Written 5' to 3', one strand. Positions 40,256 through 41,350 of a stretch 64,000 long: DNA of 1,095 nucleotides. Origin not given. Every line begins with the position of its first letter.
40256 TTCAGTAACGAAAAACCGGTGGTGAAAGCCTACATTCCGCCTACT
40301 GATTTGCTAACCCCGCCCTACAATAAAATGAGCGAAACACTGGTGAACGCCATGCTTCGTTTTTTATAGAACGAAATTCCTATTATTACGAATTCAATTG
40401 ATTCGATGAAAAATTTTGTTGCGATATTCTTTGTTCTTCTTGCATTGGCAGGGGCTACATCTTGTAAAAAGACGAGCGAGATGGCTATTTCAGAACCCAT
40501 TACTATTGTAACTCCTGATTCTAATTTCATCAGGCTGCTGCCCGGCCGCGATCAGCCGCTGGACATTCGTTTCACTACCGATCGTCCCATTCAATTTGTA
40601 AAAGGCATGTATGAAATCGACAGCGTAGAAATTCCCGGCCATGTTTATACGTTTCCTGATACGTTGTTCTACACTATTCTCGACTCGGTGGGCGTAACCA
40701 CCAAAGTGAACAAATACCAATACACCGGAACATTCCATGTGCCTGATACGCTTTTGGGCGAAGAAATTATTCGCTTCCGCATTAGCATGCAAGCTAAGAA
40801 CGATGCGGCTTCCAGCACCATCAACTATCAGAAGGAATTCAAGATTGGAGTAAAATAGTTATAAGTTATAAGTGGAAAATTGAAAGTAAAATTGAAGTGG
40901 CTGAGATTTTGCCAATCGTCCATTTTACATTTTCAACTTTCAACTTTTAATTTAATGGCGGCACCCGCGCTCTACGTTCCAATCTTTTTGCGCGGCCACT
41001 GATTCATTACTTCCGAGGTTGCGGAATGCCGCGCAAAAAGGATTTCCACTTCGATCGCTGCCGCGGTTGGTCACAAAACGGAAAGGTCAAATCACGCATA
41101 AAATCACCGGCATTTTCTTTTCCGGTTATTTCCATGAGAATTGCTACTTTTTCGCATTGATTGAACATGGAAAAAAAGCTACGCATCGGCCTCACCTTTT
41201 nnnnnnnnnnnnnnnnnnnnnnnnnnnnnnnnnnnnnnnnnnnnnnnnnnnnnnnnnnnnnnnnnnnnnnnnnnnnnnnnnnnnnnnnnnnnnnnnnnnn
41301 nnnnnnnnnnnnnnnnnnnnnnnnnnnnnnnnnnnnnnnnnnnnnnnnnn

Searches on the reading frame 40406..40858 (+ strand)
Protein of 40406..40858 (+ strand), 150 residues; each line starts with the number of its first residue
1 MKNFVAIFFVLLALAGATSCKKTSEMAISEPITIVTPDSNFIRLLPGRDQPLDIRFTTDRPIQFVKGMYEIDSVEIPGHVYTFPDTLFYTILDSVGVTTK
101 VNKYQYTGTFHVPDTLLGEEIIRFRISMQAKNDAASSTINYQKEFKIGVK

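Call 9: search_protein_families(library=pfam, proteins=[window:40406-40858:+])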
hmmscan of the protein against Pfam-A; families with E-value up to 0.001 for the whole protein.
window:40406-40858:+ (150 aa): 0 families

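Call 80: find_encoding_contigs(protein=window:40406-40858:+, flank=2500, max_places=10)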
Protein window:40406-40858:+ (150 aa): no gene with exactly this product is on record in the collection.

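Call 81: find_homologous_proteins(query=window:40406-40858:+, max_evalue=0.00001)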
Query window:40406-40858:+ (150 aa): 12 proteins with E <= 0.00001 among 32 candidates.
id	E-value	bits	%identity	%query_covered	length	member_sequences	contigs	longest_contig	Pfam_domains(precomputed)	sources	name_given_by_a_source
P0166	1.9e-93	327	100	100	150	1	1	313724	-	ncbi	ncbi:MAG: hypothetical protein U0T73_06670 [Chitinophagales bacterium]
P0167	8.5e-60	218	69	100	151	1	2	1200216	-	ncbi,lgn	ncbi:MAG: hypothetical protein U0T84_02890 [Chitinophagales bacterium]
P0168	8.5e-56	205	66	99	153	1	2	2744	-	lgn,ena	-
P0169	1.1e-37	147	52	98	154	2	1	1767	-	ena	-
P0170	2.7e-36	142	52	93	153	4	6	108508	-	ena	-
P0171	4.7e-36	142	48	93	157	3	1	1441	-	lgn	-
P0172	3.8e-34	135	51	97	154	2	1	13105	-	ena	-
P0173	5.0e-32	128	53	86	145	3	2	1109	-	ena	-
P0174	5.5e-32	128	46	93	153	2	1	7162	-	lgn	-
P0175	1.5e-27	114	44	100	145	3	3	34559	-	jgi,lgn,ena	-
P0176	5.1e-27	112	45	93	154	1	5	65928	-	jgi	jgi:hypothetical protein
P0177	1.1e-20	92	57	55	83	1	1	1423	-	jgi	jgi:hypothetical protein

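Call 82: find_encoding_contigs(protein=P0167, flank=3000, max_places=2)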
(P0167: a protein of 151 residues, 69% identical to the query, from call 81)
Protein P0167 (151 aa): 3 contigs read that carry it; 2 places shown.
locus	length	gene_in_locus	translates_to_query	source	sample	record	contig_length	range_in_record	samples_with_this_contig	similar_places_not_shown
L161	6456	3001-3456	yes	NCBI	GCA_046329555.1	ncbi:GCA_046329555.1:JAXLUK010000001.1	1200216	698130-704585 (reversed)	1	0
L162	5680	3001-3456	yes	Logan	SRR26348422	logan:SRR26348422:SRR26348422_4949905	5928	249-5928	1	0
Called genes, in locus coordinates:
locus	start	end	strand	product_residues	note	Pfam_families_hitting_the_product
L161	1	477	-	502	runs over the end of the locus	-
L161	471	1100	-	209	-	-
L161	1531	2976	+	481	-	PF00171:Aldedh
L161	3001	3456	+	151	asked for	-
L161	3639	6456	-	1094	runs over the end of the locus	PF13884:Peptidase_S74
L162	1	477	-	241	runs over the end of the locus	?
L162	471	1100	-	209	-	-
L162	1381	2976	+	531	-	PF00171:Aldedh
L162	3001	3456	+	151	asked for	-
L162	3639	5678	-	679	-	?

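Call 83: find_encoding_contigs(protein=P0168, flank=3000, max_places=2)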
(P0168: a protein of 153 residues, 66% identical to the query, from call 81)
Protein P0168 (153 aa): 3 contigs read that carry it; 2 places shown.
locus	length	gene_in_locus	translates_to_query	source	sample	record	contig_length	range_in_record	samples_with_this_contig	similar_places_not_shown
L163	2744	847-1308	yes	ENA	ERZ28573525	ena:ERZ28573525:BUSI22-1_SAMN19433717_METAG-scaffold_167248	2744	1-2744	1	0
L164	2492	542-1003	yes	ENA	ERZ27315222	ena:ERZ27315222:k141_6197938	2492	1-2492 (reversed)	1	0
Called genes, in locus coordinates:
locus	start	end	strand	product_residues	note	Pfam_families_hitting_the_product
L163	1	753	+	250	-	?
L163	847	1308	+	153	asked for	-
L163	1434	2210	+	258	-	PF13739:PdaC, PF11738:DUF3298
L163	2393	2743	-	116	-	?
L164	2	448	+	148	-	?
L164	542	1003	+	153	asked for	-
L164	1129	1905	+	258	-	PF13739:PdaC, PF11738:DUF3298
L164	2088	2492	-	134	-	?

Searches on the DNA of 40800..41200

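Call 38: search_rna_families(source=window, start=40800, end=41200, threshold=evalue, max_evalue=1, show_alignments=1)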
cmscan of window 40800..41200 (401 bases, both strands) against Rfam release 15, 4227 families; matches with E-value up to 1: 3.
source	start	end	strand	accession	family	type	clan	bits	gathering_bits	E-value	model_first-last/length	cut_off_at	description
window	40959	41066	-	RF01705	Flavo-1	Gene; sRNA;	-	52.5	42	1e-10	1-76/76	no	Flavo-1 RNA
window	40860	40956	+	RF04145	MIR8706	Gene; miRNA;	-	28.3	95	0.0017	1-101/101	no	MIR8706 microRNA precursor family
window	40978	41046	+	RF00486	mir-129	Gene; miRNA;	-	20.5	48.6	0.11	1-75/75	no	mir-129 microRNA precursor family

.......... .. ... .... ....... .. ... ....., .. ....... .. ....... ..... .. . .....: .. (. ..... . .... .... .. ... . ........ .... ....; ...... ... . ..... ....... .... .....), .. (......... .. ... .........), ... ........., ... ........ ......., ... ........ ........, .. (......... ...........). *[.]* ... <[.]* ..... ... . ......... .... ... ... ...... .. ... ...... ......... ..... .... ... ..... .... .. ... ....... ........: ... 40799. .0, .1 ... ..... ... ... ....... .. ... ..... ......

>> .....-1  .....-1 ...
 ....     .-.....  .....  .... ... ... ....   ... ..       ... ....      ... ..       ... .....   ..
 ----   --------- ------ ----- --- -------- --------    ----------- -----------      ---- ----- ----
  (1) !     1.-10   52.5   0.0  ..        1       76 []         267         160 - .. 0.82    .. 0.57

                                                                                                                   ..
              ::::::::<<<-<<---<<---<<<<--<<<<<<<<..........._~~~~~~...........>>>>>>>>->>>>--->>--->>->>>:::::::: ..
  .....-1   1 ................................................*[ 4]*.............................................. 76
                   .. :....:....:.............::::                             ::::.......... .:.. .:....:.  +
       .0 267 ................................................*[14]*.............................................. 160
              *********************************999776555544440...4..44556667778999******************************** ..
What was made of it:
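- Tried and rejected: The only hit is a chance sub-threshold match to a plant microRNA precursor at locus 3 (call 38).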
